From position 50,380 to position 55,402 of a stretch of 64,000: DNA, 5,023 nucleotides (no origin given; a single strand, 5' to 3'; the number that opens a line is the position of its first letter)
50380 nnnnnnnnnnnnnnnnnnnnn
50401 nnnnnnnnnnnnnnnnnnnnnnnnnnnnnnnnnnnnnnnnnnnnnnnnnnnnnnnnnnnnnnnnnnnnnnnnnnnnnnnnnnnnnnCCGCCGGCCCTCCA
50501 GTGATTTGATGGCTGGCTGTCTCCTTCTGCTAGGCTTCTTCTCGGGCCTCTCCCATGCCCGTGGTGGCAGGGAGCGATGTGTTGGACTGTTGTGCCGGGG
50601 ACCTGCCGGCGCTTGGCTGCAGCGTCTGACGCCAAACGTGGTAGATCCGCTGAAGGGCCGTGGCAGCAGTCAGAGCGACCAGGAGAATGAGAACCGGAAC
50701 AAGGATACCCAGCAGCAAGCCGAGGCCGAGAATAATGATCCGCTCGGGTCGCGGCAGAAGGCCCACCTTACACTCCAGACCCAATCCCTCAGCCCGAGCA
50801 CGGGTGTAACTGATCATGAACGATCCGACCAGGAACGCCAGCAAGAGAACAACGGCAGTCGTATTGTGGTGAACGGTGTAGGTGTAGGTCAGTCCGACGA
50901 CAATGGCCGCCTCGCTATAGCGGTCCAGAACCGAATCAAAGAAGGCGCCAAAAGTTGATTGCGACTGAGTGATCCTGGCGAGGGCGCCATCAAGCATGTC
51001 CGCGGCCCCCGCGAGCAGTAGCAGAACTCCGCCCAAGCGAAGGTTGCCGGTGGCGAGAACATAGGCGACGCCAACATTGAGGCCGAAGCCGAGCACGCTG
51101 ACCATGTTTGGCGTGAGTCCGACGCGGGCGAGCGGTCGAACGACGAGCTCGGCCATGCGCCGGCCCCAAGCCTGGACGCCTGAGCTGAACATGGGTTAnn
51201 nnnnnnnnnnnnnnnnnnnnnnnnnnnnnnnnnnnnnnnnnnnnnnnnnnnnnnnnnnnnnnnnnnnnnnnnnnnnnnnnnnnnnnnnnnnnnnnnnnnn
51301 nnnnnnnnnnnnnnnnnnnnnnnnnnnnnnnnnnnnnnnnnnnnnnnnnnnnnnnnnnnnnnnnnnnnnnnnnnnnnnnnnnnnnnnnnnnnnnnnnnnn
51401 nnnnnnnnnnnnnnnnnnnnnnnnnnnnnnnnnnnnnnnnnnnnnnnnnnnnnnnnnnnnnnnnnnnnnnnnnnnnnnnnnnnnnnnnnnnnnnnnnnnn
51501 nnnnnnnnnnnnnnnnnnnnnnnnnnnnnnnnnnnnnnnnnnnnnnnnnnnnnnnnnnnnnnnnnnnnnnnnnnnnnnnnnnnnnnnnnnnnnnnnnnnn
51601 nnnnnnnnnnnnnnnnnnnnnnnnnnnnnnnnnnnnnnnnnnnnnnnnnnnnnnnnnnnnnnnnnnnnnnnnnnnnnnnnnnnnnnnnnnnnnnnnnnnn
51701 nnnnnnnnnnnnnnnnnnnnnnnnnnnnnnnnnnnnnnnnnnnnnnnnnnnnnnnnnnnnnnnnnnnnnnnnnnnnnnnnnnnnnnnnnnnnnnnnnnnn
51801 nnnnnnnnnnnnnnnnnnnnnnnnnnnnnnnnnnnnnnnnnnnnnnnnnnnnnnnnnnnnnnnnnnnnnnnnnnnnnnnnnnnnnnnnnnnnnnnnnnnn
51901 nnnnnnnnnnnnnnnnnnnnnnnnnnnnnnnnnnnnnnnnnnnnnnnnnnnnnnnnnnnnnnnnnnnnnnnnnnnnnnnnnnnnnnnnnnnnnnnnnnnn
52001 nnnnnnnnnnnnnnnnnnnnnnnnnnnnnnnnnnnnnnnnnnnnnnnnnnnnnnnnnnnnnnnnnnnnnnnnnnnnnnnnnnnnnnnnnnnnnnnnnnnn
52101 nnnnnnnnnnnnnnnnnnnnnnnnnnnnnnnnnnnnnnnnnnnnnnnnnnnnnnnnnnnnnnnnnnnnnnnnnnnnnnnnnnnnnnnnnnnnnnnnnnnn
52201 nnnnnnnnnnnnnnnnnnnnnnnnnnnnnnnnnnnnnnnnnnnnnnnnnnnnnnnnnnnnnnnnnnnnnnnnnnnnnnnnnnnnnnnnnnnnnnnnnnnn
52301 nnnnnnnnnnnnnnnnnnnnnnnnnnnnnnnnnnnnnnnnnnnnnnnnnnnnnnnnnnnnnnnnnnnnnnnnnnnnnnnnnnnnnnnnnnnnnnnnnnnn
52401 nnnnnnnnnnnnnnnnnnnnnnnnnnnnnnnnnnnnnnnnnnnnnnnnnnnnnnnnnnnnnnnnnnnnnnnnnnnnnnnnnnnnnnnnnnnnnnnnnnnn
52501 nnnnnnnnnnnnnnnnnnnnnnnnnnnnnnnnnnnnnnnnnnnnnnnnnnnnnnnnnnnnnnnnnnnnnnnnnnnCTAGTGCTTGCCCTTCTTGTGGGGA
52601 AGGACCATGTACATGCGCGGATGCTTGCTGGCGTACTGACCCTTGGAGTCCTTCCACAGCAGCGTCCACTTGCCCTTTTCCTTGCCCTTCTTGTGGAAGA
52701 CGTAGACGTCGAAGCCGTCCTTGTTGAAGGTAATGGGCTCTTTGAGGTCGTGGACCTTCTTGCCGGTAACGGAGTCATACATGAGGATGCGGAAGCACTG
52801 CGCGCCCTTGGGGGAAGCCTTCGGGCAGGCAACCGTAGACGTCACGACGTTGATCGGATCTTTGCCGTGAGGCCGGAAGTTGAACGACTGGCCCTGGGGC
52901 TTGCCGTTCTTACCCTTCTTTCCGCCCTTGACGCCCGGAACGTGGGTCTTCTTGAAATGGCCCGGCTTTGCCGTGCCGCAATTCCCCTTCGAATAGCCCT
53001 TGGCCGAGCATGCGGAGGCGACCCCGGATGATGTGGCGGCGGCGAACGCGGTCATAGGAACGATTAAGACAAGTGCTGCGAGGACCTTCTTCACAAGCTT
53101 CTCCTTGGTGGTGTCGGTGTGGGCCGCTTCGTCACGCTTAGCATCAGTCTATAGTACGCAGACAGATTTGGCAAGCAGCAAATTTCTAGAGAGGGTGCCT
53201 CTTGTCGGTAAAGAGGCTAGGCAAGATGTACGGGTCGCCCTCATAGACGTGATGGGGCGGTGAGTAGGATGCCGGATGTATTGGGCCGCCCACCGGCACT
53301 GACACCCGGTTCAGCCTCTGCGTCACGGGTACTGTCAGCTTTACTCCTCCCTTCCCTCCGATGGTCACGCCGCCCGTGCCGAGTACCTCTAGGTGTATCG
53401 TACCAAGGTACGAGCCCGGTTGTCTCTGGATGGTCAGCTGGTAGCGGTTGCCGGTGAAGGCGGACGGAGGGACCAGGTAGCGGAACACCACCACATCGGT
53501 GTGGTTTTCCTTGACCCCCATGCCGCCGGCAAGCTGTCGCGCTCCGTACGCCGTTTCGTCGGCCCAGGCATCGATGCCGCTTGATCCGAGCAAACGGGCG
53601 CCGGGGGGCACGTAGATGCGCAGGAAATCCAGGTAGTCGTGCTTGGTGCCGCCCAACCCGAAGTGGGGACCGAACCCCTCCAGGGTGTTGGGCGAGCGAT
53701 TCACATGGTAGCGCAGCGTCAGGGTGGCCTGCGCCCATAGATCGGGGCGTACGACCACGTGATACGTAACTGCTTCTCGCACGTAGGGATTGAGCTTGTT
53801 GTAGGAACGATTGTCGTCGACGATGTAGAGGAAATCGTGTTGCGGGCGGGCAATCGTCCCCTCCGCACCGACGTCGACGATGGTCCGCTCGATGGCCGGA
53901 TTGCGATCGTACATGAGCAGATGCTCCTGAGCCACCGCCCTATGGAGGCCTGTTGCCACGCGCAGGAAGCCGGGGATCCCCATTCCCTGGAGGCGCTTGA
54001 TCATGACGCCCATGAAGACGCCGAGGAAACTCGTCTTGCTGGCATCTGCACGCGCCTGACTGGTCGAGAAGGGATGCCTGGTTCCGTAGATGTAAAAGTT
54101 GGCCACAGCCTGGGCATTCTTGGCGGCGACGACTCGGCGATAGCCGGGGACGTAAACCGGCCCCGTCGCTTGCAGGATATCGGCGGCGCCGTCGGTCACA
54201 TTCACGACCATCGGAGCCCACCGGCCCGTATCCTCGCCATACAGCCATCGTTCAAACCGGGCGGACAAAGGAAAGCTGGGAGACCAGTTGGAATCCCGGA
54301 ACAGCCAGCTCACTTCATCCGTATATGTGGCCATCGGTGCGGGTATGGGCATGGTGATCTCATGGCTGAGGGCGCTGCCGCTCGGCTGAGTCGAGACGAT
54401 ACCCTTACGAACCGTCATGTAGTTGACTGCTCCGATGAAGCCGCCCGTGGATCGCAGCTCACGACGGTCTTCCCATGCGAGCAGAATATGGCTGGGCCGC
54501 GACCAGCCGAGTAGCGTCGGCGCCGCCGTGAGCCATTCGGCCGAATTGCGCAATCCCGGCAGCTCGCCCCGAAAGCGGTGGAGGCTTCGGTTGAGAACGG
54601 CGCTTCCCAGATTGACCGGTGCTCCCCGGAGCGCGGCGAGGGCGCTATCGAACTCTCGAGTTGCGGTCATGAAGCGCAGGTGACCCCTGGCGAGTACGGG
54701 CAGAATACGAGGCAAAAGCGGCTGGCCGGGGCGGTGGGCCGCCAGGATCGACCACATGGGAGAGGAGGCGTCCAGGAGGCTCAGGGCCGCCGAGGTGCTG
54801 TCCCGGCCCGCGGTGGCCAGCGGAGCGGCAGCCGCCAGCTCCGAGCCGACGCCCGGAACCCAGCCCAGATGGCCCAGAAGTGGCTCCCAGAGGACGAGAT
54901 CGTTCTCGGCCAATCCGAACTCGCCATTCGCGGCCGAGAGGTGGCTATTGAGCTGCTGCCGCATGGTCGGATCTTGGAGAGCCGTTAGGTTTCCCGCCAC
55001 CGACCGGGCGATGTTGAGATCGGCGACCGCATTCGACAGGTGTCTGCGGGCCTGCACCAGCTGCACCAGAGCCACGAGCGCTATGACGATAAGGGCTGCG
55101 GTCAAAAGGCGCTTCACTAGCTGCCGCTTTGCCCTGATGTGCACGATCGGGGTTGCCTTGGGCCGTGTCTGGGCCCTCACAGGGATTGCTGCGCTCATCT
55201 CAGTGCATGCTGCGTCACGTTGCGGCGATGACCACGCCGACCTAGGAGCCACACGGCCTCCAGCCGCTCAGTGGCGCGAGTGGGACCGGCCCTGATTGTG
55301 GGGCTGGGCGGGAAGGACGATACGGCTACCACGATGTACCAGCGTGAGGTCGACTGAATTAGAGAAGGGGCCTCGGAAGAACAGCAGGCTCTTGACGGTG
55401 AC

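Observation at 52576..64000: Cell-envelope glycan assembly island: Lys-rich secreted protein, DUF4012, CPBP protease-domain fusion, PQQ beta-propeller, three GT4s, two polytopic membrane proteins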

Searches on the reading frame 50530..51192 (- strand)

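Call 9: search_protein_families(library=ncbifam, proteins=[window:50530-51192:-], max_evalue=0.01)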
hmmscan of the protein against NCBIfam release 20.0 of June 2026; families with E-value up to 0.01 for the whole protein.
window:50530-51192:- (220 aa): 11 families
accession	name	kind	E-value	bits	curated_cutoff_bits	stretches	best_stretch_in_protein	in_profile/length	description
NF040950.1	archin_ph_syn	equivalog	2e-48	164.8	180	1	12-189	10-190/191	archaetidylinositol phosphate synthase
NF052561.1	PIPSynBT1523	equivalog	7.5e-44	150.2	350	1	14-165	13-175/232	hypothetical protein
NF045883.1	PIPSynth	equivalog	8.4e-38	130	170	1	14-190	11-196/197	phosphatidylinositol phosphate synthase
NF041135.1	IPPtranDIPPsyn_Thcocales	equivalog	1.8e-17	63.5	580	1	25-188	249-418/419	bifunctional L-myo-inositol-1-phosphate cytidylyltransferase/CDP-L-myo-inositol myo-inositolphosphotransferase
TIGR00560.1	pgsA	equivalog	1.4e-08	35.4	109.1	1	52-123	34-105/183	CDP-diacylglycerol--glycerol-3-phosphate 3-phosphatidyltransferase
NF053678.1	ClpnSynClsA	equivalog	1.6e-08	34.9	240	1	26-126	4-105/180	cardiolipin synthase ClsA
TIGR00473.1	pssA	equivalog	8.8e-07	29.1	107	1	48-122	17-91/153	CDP-diacylglycerol--serine O-phosphatidyltransferase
NF008090.0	PRK10832.1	equivalog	1.4e-05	25.3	304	1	53-118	34-99/182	CDP-diacylglycerol--glycerol-3-phosphate 3-phosphatidyltransferase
NF038086.1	anchor_synt_A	exception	2e-05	24.5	200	1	36-132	22-115/222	protein sorting system archaetidylserine synthase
TIGR04217.1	archae_ser_T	exception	2.6e-05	24.1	200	1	28-116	10-96/221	archaetidylserine synthase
NF038087.1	arch_ser_synth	exception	3.2e-05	23.7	240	1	29-175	8-158/216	archaetidylserine synthase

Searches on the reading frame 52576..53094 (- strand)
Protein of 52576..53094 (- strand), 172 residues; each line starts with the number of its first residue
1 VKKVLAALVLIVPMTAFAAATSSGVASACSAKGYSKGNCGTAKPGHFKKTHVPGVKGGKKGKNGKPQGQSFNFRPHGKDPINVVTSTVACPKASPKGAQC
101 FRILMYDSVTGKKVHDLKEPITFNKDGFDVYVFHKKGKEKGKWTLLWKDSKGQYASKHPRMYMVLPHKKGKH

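Call 4: search_protein_families(library=pfam, proteins=[window:52576-53094:-], max_evalue=0.01)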
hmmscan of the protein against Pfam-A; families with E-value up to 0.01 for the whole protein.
window:52576-53094:- (172 aa): 0 families

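Call 9: search_protein_families(library=ncbifam, proteins=[window:52576-53094:-], max_evalue=0.01)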
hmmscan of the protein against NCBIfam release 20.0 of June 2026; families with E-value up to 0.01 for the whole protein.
window:52576-53094:- (172 aa): 0 families

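Call 15: list_cluster_members(proteins=[window:52576-53094:-, window:53186-55252:-, window:55268-56905:-, window:57055-58518:-, window:59783-60991:+, window:61049-62911:+, window:62930-63601:+])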
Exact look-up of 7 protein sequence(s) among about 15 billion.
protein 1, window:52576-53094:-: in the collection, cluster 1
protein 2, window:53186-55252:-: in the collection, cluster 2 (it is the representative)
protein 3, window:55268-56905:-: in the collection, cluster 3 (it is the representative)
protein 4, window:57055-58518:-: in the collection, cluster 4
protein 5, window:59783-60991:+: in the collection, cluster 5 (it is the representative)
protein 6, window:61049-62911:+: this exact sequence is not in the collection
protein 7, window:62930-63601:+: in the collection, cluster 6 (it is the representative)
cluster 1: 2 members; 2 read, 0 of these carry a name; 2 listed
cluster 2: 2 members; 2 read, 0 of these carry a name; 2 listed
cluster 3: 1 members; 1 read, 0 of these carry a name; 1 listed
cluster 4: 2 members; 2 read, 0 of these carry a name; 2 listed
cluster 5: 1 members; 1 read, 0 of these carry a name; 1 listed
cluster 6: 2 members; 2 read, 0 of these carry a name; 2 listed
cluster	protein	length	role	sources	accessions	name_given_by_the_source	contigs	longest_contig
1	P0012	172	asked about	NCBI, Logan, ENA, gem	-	-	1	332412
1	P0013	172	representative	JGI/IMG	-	-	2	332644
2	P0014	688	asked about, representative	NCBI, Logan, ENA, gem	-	-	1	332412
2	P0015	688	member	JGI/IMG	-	-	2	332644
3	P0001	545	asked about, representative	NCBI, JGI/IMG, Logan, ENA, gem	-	-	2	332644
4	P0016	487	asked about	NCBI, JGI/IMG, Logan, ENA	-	-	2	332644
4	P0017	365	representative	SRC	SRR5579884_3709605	-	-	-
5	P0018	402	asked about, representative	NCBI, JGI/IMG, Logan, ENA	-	-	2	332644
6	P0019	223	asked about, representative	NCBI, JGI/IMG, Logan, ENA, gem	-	-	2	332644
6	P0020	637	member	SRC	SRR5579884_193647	-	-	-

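Call 30: find_homologous_proteins(query=window:52576-53094:-, max_evalue=0.01)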
Query window:52576-53094:- (172 aa): 1 proteins with E <= 0.01 among 102 candidates.
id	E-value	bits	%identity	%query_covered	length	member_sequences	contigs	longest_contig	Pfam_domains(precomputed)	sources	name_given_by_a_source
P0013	5.6e-112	389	99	100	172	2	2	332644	-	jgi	-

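Call 33: search_protein_families(library=pfam, proteins=[window:52576-53094:-], max_evalue=10)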
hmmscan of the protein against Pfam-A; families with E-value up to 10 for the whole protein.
window:52576-53094:- (172 aa): 0 families

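Call 85: search_solved_structures(query=window:52576-53094:-, max_evalue=10)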
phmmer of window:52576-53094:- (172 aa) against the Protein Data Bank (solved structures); distinct sequences matched with E-value up to 10: 3.
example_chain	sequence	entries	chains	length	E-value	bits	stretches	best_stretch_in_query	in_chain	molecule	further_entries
6t61_A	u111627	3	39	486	0.036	16.9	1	41-87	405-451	Gag polyprotein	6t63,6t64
6ife_A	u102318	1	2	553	0.95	12.2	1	115-150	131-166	Beta-xylosidase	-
1yif_A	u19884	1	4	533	1.6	11.5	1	116-148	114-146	BETA-1,4-XYLOSIDASE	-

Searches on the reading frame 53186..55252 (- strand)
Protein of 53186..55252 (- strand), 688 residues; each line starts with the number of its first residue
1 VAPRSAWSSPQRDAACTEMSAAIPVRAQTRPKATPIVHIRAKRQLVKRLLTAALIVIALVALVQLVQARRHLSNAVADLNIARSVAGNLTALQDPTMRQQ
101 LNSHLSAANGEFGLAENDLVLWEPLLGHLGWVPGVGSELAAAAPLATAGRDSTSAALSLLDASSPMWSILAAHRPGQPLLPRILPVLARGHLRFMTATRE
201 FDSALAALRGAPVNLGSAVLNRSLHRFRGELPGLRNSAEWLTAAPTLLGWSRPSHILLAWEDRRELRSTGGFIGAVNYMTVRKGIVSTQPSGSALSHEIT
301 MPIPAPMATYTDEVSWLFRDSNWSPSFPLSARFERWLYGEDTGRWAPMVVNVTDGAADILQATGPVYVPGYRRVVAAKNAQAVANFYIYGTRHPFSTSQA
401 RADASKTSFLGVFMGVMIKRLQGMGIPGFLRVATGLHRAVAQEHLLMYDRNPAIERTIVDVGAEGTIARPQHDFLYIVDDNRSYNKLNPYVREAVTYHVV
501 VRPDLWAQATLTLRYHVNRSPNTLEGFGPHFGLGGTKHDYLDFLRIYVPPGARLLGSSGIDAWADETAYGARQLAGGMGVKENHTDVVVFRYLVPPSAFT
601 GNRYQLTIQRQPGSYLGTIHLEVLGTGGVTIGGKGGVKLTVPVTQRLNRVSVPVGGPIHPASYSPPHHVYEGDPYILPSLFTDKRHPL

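Call 4: search_protein_families(library=pfam, proteins=[window:53186-55252:-], max_evalue=0.01)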
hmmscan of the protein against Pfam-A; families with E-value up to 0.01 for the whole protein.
window:53186-55252:- (688 aa): 1 family
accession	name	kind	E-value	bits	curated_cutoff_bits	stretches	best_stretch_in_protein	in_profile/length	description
PF13196.11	DUF4012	-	3.6e-17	63.6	28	1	253-383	3-138/144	Protein of unknown function (DUF4012)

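Call 9: search_protein_families(library=ncbifam, proteins=[window:53186-55252:-], max_evalue=0.01)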
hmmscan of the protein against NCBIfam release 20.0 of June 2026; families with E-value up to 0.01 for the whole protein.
window:53186-55252:- (688 aa): 0 families

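Call 76: find_related_loci(query=A6, collection=metagenome_contigs, flank=10000)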
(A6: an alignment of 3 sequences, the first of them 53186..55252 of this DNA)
Query A6 (688 aa) in metagenome_contigs; peptide patterns used: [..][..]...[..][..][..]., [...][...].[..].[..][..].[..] (x = any residue, [..] = any of these).
600 stretches matched a pattern (row limit reached: there are more); 449 encode a relative of the query (tblastn E <= 1e-3); the best 80 are kept; 80 distinct loci.
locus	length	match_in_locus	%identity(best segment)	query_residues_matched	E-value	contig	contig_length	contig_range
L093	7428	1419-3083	44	63-623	3e-131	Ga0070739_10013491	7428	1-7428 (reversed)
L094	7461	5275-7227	40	40-688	2e-130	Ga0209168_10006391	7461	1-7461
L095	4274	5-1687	42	105-675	2e-125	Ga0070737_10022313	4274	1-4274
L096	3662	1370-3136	36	46-627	1e-106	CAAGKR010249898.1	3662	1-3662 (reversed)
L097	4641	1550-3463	36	40-679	1e-98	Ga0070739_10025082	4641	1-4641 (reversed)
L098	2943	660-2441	35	40-627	6e-94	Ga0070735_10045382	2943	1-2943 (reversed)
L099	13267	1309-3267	32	55-678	7e-86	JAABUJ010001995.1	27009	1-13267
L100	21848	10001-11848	34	8-614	1e-83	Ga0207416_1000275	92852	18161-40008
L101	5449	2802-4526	27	98-640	2e-50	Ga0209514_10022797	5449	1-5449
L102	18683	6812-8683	25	41-640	4e-45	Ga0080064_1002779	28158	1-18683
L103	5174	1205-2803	29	120-631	1e-43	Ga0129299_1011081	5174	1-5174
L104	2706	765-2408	31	75-614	4e-43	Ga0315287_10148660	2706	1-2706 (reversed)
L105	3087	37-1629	30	101-626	1e-42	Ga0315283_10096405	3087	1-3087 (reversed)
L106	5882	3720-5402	30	75-626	5e-42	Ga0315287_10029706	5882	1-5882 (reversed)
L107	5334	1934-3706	27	47-623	6e-42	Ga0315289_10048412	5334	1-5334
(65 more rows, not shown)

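Call 83: search_solved_structures(query=A7, max_evalue=10)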
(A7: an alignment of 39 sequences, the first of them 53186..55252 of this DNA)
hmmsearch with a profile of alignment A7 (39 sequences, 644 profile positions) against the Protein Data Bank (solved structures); distinct sequences matched with E-value up to 10: 23.
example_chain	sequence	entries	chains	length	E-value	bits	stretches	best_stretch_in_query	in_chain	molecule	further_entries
8ek4_A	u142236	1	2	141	0.026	16.3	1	50-184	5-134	Ice-binding protein TIP-99a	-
8zn1_A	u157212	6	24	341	0.074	14.8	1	126-213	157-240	Glyceraldehyde-3-phosphate dehydrogenase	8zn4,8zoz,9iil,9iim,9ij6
8a3k_UNK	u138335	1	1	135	0.27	12.9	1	45-176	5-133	sc-apCC-4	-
8qae_A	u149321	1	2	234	0.3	12.7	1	43-207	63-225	sc-apCC-6-SLLA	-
9u80_R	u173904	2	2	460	0.34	12.6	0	14-91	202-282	Vasopressin V2 receptor,Soluble cytochrome b562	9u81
9cfs_A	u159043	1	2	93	0.5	12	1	106-178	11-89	Long regulatory protein rop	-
7tgg_A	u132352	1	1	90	0.61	11.8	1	9-66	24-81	Geopilin domain 1 protein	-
11mq_A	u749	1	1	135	0.62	11.7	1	124-206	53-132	NovoTag657-holo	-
9pvl_A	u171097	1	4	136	0.63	11.7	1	124-206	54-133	JF657-bp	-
6z0m_B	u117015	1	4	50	0.66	11.6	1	55-95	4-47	Cys-Ncap strand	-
9nzg_A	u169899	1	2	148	0.8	11.4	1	47-184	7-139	De novo designed protein, EPIC Q51N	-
6z0l_B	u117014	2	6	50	0.88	11.2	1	58-95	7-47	Cys-N2 Strand | 'Cys-N2-SO3-' Strand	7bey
9nze_A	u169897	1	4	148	0.92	11.2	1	47-184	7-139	De novo designed protein, EPIC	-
8idc_E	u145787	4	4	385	0.93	11.1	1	32-200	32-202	NlpC/P60 family protein | Probable endopeptidase MT2245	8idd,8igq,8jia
9y5h_B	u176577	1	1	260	0.96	11.1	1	45-174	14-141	sc-t-SNARE-diff-#3.3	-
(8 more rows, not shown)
